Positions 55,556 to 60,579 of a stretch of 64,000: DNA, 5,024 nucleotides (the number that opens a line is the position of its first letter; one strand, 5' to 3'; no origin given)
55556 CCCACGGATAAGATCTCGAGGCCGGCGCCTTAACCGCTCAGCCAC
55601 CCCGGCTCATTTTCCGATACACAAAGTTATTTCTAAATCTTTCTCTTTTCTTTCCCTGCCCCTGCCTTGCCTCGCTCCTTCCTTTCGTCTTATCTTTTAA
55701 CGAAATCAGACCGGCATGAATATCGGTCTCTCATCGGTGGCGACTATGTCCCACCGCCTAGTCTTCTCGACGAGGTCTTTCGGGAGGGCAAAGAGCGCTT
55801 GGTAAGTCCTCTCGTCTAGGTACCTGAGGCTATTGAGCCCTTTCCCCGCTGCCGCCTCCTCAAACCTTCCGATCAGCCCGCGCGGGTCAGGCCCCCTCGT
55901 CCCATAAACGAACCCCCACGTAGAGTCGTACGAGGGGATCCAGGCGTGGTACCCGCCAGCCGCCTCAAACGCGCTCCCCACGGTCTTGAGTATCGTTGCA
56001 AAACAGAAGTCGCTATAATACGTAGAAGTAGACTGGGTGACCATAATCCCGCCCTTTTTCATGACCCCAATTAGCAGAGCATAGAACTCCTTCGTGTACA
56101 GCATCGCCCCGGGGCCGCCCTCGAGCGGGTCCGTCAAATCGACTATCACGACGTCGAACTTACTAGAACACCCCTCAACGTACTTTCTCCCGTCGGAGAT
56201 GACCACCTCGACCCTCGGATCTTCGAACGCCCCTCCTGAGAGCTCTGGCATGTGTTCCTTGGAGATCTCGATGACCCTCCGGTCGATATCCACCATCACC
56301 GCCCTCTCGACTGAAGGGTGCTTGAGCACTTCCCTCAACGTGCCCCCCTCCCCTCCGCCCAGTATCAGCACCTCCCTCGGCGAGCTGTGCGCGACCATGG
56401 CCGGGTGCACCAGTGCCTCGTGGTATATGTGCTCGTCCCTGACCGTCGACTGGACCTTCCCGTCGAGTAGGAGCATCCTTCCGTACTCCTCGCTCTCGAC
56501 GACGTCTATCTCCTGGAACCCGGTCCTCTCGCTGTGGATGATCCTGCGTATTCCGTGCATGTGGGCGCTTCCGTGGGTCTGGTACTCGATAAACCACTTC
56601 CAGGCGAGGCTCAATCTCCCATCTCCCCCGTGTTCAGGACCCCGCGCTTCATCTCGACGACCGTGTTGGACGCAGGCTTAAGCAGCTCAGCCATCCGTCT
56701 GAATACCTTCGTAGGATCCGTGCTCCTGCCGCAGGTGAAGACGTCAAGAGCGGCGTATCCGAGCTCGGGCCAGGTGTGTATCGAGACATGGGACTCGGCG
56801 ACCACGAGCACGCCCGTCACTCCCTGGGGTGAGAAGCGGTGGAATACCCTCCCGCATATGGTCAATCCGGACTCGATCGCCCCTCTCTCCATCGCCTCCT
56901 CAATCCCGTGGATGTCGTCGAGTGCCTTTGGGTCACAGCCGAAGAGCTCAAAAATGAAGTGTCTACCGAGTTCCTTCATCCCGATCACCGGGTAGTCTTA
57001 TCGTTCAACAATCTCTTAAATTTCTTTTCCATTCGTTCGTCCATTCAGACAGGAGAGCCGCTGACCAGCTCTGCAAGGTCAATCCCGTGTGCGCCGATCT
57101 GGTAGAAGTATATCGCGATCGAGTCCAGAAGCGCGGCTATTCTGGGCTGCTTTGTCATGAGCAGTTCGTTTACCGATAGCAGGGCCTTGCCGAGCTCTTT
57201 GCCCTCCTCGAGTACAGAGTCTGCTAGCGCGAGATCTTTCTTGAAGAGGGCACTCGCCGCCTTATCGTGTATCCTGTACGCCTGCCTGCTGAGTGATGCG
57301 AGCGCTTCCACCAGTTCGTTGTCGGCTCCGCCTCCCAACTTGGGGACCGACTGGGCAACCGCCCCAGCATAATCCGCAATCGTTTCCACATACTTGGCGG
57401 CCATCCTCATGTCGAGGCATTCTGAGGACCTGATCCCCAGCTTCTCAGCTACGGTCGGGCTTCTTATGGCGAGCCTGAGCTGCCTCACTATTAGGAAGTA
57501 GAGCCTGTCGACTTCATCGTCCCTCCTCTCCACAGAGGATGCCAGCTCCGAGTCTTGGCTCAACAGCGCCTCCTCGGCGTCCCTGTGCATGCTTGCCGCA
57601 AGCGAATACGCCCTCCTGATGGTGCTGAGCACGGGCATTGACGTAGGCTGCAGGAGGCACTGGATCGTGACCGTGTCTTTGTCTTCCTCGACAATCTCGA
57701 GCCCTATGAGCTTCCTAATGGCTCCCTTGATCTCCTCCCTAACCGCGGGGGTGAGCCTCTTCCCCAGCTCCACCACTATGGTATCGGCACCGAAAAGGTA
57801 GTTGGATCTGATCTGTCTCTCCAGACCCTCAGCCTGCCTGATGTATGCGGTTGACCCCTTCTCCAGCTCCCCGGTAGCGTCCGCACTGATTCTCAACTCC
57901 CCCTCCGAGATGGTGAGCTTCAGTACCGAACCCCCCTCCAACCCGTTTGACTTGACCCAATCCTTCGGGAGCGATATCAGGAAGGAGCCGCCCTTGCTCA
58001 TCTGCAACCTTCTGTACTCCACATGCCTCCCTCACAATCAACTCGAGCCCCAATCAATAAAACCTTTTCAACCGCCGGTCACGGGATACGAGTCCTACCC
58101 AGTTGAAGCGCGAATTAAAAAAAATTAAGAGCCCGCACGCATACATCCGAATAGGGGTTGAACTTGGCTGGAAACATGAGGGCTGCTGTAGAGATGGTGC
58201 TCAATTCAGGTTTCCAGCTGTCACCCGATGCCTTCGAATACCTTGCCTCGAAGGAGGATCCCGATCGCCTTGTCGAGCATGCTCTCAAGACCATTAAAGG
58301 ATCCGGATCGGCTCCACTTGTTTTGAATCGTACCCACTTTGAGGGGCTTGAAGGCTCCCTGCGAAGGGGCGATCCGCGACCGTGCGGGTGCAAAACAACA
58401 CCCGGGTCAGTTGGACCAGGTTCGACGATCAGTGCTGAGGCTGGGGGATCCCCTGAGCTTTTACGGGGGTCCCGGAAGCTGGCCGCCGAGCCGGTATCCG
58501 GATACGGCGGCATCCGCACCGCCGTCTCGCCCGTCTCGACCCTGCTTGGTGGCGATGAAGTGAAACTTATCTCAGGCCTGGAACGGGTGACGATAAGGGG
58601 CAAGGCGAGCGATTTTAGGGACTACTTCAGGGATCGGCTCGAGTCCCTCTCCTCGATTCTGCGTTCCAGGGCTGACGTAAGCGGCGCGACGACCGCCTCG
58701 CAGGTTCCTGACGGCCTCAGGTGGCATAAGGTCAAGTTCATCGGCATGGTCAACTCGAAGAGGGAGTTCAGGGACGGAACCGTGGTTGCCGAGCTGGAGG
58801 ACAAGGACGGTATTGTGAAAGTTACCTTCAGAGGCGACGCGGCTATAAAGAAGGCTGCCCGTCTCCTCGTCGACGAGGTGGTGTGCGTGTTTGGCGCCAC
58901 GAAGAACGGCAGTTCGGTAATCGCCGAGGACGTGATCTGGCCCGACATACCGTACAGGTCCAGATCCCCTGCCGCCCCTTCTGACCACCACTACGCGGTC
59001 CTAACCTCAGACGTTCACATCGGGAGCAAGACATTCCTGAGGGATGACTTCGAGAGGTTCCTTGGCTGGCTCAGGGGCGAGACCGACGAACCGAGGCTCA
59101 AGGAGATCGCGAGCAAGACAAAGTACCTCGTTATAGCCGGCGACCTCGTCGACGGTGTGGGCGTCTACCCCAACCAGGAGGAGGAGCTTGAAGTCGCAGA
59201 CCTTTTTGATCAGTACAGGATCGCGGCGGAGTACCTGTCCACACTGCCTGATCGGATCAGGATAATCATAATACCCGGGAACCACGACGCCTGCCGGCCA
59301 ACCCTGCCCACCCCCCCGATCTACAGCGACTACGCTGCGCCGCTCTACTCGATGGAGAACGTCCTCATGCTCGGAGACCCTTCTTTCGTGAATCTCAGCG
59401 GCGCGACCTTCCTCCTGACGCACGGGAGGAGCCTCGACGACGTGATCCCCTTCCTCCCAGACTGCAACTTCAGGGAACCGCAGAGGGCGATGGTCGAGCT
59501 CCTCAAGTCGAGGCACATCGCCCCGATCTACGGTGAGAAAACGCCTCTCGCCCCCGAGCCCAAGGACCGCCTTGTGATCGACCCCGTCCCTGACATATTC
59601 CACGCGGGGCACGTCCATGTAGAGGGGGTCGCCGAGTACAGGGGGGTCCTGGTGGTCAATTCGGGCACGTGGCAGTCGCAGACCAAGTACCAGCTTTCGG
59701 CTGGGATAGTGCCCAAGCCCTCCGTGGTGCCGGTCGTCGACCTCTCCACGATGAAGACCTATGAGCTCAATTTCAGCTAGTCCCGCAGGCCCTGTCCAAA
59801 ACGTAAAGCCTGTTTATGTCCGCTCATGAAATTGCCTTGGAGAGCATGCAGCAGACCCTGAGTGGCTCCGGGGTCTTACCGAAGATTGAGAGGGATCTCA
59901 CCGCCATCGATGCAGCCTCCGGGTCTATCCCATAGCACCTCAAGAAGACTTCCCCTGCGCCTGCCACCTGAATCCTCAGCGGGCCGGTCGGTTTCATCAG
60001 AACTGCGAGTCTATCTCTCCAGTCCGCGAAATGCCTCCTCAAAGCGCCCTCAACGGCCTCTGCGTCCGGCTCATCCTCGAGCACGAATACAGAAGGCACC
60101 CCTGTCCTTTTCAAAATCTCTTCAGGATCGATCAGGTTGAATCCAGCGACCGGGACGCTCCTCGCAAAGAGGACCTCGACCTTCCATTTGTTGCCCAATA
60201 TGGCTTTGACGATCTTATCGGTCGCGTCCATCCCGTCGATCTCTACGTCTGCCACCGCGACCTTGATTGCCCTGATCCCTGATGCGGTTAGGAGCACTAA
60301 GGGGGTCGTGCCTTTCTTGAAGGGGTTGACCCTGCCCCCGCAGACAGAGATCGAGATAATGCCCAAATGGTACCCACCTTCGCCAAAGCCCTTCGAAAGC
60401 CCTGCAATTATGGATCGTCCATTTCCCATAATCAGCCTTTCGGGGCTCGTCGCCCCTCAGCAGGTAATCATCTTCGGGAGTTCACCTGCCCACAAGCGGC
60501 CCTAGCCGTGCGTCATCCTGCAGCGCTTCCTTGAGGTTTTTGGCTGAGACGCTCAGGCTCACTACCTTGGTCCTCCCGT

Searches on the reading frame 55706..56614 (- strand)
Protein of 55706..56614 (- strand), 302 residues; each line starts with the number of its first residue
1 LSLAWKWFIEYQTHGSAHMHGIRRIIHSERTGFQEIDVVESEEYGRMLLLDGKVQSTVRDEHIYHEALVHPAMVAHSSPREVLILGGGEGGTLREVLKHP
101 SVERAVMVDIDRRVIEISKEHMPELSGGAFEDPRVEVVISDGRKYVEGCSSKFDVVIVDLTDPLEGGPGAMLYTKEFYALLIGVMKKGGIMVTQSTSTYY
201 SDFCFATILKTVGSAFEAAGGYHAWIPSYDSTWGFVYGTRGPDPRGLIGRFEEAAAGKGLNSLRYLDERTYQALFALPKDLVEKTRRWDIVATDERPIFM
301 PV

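Call 29: search_protein_families(library=pfam, proteins=[window:55706-56614:-], max_evalue=0.00001)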
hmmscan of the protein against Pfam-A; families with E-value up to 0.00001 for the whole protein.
window:55706-56614:- (302 aa): 2 families
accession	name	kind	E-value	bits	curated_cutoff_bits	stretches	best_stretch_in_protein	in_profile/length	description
PF01564.23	Spermine_synth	-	1.6e-53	181.5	22.9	1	61-234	1-172/186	Spermine/spermidine synthase domain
PF17284.7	Spermine_synt_N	-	3.7e-15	56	22.1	1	7-57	2-52/53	Spermidine synthase tetramerisation domain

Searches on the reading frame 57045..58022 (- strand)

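Call 29: search_protein_families(library=pfam, proteins=[window:57045-58022:-], max_evalue=0.00001)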
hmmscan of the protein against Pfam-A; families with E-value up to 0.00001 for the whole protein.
window:57045-58022:- (325 aa): 1 family
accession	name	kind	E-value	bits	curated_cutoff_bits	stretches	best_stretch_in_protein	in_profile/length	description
PF01895.24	PhoU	-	4.8e-20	72.2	23.5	1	135-226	1-89/89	PhoU domain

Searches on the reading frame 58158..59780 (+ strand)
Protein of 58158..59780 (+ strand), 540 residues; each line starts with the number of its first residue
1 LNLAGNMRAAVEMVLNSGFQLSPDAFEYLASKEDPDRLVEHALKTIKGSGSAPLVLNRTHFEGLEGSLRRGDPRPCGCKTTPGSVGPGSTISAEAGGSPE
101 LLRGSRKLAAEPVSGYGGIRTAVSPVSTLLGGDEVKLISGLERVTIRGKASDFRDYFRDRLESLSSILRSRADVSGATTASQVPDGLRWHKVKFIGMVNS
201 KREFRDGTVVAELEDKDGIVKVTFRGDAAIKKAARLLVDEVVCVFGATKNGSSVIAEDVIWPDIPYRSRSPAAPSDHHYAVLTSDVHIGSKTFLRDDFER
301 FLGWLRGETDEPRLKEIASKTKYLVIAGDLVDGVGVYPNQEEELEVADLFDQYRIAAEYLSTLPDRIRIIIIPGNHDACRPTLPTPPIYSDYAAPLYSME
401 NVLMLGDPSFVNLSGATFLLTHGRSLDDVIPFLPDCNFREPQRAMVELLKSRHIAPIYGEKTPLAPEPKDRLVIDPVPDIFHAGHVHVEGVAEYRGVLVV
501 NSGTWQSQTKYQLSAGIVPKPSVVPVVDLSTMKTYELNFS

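Call 29: search_protein_families(library=pfam, proteins=[window:58158-59780:+], max_evalue=0.00001)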
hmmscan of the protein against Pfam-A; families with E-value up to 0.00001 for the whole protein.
window:58158-59780:+ (540 aa): 3 families
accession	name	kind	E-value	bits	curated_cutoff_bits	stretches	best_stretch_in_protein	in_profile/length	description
PF04042.21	DNA_pol_E_B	-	7e-14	52.2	29.1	1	281-485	2-203/210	DNA polymerase alpha/epsilon subunit B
PF00149.33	Metallophos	-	3.1e-12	47.8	21.5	1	282-488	5-190/191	Calcineurin-like phosphoesterase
PF12850.12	Metallophos_2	-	3.8e-07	30.7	27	0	316-509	22-139/154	Calcineurin-like phosphoesterase superfamily domain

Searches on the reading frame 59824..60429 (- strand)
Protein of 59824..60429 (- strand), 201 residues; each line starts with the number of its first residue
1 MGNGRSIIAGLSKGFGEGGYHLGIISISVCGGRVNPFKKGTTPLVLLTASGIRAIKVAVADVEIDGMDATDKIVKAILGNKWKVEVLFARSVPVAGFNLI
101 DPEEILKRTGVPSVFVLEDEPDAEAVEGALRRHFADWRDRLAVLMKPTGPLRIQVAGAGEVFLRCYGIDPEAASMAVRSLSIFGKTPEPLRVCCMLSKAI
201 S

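Call 29: search_protein_families(library=pfam, proteins=[window:59824-60429:-], max_evalue=0.00001)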
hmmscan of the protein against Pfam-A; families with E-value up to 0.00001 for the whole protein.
window:59824-60429:- (201 aa): 1 family
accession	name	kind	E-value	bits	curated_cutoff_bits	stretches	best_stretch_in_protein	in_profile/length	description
PF01949.23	Endo_dU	-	9.2e-36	123.4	32.7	1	51-200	32-181/182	Endonuclease dU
